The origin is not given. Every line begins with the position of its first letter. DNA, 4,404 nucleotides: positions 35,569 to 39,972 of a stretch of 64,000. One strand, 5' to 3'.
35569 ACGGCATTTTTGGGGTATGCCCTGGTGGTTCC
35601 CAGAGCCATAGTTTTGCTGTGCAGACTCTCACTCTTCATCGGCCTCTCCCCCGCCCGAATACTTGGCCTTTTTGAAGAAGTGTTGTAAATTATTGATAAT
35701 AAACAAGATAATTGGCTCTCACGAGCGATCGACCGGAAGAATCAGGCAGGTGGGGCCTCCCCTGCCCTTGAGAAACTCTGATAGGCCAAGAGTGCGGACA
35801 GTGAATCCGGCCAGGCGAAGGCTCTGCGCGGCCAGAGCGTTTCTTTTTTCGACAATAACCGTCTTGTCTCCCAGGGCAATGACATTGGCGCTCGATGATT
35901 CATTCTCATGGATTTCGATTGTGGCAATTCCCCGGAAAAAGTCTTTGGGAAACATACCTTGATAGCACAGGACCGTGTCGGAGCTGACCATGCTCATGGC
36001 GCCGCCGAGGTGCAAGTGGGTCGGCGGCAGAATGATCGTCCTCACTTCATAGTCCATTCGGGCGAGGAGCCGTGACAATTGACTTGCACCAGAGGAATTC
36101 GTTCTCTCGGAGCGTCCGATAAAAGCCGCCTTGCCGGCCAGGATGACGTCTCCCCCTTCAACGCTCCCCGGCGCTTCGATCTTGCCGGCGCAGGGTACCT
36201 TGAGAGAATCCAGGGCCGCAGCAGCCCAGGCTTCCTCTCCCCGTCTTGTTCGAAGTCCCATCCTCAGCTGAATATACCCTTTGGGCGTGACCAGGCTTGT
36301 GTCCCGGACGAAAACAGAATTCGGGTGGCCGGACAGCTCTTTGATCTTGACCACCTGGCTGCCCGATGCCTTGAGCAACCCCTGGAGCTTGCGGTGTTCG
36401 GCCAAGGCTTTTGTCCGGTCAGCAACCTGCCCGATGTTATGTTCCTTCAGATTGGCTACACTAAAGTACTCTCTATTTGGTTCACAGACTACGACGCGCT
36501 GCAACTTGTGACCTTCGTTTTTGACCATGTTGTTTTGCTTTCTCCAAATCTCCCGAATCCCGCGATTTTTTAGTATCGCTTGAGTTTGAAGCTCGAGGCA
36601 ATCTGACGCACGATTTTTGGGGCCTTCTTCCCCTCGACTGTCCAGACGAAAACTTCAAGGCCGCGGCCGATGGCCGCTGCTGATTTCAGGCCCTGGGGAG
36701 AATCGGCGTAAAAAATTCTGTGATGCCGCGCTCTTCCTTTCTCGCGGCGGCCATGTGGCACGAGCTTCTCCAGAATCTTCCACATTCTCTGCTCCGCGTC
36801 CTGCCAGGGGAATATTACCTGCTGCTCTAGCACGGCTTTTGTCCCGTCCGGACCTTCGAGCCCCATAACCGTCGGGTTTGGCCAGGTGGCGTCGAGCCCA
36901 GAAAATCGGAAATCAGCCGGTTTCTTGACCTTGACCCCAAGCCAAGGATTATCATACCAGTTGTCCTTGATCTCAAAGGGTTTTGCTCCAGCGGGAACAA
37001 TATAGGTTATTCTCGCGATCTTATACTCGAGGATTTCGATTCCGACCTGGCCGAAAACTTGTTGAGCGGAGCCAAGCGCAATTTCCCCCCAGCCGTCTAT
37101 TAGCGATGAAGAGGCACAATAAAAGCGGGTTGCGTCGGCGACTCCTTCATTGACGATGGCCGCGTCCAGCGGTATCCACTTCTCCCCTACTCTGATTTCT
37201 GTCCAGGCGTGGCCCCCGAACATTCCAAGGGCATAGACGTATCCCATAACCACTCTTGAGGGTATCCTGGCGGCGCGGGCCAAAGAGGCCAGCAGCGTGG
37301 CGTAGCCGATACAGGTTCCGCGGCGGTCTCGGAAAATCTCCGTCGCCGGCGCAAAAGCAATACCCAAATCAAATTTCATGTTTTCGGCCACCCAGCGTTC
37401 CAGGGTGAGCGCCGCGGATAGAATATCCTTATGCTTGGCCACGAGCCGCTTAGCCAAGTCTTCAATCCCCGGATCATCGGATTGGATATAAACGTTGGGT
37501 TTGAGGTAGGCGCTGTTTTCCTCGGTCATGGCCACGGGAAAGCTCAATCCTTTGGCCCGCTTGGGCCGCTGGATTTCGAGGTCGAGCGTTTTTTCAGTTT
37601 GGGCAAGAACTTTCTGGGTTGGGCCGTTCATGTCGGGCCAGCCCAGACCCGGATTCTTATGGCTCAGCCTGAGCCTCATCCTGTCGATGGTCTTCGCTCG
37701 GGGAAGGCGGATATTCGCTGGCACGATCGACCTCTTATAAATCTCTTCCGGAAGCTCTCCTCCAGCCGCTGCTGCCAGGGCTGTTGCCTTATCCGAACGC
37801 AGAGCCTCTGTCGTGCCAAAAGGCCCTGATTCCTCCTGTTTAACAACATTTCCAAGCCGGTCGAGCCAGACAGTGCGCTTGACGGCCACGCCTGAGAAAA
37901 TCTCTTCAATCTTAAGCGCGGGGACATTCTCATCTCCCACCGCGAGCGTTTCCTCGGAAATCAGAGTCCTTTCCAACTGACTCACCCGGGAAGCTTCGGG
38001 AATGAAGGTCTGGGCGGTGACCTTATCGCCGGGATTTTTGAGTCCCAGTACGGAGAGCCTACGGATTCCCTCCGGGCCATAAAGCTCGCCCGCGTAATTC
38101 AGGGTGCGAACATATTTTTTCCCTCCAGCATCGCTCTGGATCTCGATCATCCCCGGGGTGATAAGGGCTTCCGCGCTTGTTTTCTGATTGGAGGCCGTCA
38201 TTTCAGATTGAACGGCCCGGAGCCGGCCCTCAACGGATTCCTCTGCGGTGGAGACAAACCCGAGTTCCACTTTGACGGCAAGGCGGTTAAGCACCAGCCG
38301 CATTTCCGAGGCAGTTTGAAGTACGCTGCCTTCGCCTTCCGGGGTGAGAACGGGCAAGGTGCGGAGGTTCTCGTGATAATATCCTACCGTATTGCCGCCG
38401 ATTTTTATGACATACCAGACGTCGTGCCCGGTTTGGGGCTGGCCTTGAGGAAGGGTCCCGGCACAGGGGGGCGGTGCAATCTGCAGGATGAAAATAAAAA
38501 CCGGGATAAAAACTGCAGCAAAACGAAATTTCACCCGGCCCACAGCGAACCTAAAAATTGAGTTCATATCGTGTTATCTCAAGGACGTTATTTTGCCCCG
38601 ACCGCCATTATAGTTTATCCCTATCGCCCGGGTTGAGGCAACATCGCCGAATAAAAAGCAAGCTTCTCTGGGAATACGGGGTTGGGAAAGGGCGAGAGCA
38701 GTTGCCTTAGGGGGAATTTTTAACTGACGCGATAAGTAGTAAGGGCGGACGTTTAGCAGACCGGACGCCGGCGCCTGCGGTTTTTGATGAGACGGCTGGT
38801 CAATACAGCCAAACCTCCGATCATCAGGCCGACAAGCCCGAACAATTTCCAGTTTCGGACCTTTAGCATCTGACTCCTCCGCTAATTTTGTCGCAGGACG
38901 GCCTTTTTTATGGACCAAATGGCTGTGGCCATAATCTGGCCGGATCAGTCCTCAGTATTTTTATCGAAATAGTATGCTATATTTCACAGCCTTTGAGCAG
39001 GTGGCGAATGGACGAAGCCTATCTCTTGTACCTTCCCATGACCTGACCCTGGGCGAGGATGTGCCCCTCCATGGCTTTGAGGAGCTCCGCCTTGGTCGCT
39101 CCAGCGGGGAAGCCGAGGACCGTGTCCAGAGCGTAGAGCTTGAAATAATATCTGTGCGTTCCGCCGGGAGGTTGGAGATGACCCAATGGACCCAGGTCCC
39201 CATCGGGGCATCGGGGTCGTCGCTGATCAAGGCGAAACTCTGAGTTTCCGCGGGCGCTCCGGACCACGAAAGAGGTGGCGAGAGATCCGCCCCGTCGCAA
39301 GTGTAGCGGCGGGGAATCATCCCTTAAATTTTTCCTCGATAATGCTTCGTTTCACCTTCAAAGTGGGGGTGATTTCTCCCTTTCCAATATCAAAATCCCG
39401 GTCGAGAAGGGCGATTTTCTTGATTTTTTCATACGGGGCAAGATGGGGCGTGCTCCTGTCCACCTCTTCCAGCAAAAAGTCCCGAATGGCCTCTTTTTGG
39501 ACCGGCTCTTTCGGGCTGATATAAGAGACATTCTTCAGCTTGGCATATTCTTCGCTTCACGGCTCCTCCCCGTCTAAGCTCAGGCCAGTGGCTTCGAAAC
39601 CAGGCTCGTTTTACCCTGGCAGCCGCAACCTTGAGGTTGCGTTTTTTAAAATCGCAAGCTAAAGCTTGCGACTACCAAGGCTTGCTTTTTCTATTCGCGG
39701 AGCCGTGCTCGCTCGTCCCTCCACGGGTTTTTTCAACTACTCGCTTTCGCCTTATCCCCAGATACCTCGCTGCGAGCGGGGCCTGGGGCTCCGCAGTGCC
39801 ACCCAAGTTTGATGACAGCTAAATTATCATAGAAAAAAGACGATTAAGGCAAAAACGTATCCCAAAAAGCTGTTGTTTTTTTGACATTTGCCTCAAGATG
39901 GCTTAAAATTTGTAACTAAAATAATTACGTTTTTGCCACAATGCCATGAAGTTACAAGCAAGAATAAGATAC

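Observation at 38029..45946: Large direct segmental duplication brackets the 4.1-kb cassette: footprint of a Campbell-type (single-crossover) insertion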

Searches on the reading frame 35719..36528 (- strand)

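Call 18: search_protein_families(library=ncbifam, proteins=[window:35719-36528:-], max_evalue=0.01)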
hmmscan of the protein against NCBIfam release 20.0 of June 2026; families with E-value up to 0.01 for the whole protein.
window:35719-36528:- (269 aa): 7 families
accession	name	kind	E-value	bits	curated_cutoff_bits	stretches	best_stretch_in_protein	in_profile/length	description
NF045660.1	DiMthArgaseDdahStm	equivalog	8e-35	120.8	340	1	36-263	24-246/249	dimethylargininase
NF045658.1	DiMArgaseDdah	equivalog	6.2e-31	108.1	450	1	24-264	15-252/254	dimethylargininase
NF002381.0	PRK01388.1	subfamily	6.2e-22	78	414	2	69-192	154-288/405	arginine deiminase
TIGR01078.1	arcA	equivalog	3.6e-19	68.8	489.1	2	69-191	153-287/408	arginine deiminase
NF045659.1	DiMArgaseDdahMtb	equivalog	4e-14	52.5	300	1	9-264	23-281/283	dimethylargininase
NF052232.1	Arg_dihydro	equivalog_domain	1.4e-08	34.3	450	1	11-264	4-265/266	arginine dihydrolase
NF052231.1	bifunc_ArgZ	exception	1.8e-07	29.8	1025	1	11-267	6-270/696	bifunctional arginine dihydrolase/ornithine cyclodeaminase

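Call 19: search_protein_families(library=pfam, proteins=[window:35719-36528:-], max_evalue=1)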
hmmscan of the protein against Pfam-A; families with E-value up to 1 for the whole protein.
window:35719-36528:- (269 aa): 2 families
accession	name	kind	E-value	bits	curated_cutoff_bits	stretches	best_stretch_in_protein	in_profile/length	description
PF02274.22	ADI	-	3.2e-20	72.9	22.8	2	26-196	81-264/377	Arginine deiminase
PF19420.4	DDAH_eukar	-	2.6e-07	30.6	23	1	37-191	24-195/291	N,N dimethylarginine dimethylhydrolase, eukaryotic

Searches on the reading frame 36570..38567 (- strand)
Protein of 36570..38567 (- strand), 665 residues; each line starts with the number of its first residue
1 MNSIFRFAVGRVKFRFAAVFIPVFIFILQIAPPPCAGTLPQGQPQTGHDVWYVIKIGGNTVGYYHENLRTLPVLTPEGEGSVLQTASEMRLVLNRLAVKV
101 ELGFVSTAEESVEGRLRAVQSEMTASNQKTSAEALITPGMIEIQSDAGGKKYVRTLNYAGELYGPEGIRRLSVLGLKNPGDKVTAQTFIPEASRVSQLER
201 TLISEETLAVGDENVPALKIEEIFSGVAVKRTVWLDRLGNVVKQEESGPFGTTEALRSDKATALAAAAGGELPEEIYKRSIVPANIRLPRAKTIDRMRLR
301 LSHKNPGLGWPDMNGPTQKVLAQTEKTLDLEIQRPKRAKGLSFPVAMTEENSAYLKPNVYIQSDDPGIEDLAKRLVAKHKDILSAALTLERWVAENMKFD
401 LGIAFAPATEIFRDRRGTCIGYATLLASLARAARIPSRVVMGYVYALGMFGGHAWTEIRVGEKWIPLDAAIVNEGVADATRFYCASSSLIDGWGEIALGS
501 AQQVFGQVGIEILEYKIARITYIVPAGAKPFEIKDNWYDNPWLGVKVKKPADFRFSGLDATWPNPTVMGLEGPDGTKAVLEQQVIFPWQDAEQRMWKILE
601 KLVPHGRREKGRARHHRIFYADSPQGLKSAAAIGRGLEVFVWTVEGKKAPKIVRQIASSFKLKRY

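Call 4: search_protein_families(library=pfam, proteins=[window:36570-38567:-], max_evalue=0.01)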
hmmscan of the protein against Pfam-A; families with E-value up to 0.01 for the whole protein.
window:36570-38567:- (665 aa): 2 families
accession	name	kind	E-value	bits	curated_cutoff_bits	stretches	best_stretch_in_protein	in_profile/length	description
PF01841.26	Transglut_core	-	1.7e-20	73.8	23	1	370-469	2-108/108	Transglutaminase-like superfamily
PF13471.12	Transglut_core3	-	7.2e-05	23.1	26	1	411-462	51-99/117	Transglutaminase-like superfamily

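Call 8: find_encoding_contigs(protein=window:36570-38567:-, flank=10000, max_places=10)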
Protein window:36570-38567:- (665 aa): no gene with exactly this product is on record in the collection.

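Call 10: find_related_loci(query=window:36570-38567:-, collection=genome_contigs, flank=10000)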
Query window:36570-38567:- (665 aa) in genome_contigs; peptide patterns used: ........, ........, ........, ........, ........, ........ (x = any residue, [..] = any of these).
24 stretches matched a pattern; 8 encode a relative of the query (tblastn E <= 1e-3); 8 distinct loci.
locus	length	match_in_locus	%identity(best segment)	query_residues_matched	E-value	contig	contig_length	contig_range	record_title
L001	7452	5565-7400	55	44-662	0e+0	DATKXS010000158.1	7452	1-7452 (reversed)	MAG TPA_asm: Candidatus Desulfaltia sp. isolate SMAG_U14198 k141_1943699, whole genome shotgun sequence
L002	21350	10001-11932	55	8-662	0e+0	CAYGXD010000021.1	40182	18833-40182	MAG TPA_asm: uncultured Eubacteriales bacterium isolate ERP119294_co1_437 genome assembly, contig: NODE_1049_length_4018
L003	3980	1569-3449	56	24-662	0e+0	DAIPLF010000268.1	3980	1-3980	MAG TPA_asm: Candidatus Aminicenantes bacterium isolate CTOTU25582 NODE_17771_length_3980_cov_8.473631, whole genome sho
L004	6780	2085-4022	52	13-662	0e+0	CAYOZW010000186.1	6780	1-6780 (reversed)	MAG TPA_asm: uncultured Eubacteriales bacterium isolate binchicken_co81_511 genome assembly, contig: NODE_20320_length_6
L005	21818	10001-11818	51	49-662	0e+0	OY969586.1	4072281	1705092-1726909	MAG: Candidatus Aminicenantes bacterium isolate MFD10007.bin.c.2 genome assembly, chromosome: 1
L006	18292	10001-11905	47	24-663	0e+0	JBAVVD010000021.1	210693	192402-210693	MAG: Candidatus Aminicenantales bacterium isolate MFD01647_ilm_asm_bin15 k127_111848, whole genome shotgun sequence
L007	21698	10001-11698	53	49-616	0e+0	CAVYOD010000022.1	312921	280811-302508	MAG: Candidatus Aminicenantes bacterium isolate MFD04408.bin.2.57 genome assembly, contig: contig_40256, whole genome sh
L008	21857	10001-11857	47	40-662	6e-177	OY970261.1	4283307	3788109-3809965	MAG: Candidatus Aminicenantes bacterium isolate MFD04408.bin.1.29 genome assembly, chromosome: 1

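Call 18: search_protein_families(library=ncbifam, proteins=[window:36570-38567:-], max_evalue=0.01)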
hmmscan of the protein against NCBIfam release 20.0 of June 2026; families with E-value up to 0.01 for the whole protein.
window:36570-38567:- (665 aa): 0 families

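Call 54: search_protein_families(library=pfam, proteins=[L002:3749-6124:-, L002:6605-9655:-], max_evalue=0.00001)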
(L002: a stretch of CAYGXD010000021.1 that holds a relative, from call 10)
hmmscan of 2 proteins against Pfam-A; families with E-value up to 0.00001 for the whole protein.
L002:3749-6124:- (791 aa): 2 families
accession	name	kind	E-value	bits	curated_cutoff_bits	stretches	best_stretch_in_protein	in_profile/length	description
PF04389.22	Peptidase_M28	-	3.5e-40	138.2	21.3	1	282-479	1-192/193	Peptidase family M28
PF01546.33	Peptidase_M20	-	7.6e-07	29.7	24.6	1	319-372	32-82/206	Peptidase family M20/M25/M40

L002:6605-9655:- (1016 aa): 2 families
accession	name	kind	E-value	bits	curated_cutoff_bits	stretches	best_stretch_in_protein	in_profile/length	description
PF19543.5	GH123_N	-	0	1395.6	22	1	37-1016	2-969/969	Glycoside hydrolase 123, N-terminal domain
PF22680.2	Glyco_hydro_123_N_2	-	1.6e-06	28.5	27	0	302-338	105-141/142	Glycoside hydrolase 123 N-terminal domain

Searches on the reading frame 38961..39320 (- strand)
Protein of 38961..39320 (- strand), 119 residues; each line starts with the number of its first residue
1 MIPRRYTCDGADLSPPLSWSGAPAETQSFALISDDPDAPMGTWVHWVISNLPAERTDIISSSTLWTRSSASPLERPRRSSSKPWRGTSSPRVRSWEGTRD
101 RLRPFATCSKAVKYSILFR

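Call 4: search_protein_families(library=pfam, proteins=[window:38961-39320:-], max_evalue=0.01)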
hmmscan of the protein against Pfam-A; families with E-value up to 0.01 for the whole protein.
window:38961-39320:- (119 aa): 1 family
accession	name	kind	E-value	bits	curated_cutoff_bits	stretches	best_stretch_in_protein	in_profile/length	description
PF01161.25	PBP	-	1.6e-20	74.3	24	1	2-60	2-63/135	Phosphatidylethanolamine-binding protein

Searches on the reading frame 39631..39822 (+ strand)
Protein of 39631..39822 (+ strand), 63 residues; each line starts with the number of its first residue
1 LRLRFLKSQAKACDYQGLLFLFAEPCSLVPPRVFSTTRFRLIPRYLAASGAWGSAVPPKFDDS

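Call 18: search_protein_families(library=ncbifam, proteins=[window:39631-39822:+], max_evalue=0.01)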
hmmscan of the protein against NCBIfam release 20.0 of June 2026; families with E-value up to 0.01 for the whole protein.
window:39631-39822:+ (63 aa): 0 families

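Call 19: search_protein_families(library=pfam, proteins=[window:39631-39822:+], max_evalue=1)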
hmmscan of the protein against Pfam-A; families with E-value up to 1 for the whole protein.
window:39631-39822:+ (63 aa): 1 family
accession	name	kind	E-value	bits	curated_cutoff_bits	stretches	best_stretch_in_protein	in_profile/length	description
PF09004.15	ALKBH8_N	-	0.16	12.1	21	1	1-22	14-35/42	Alkylated DNA repair protein alkB homolog 8, N-terminal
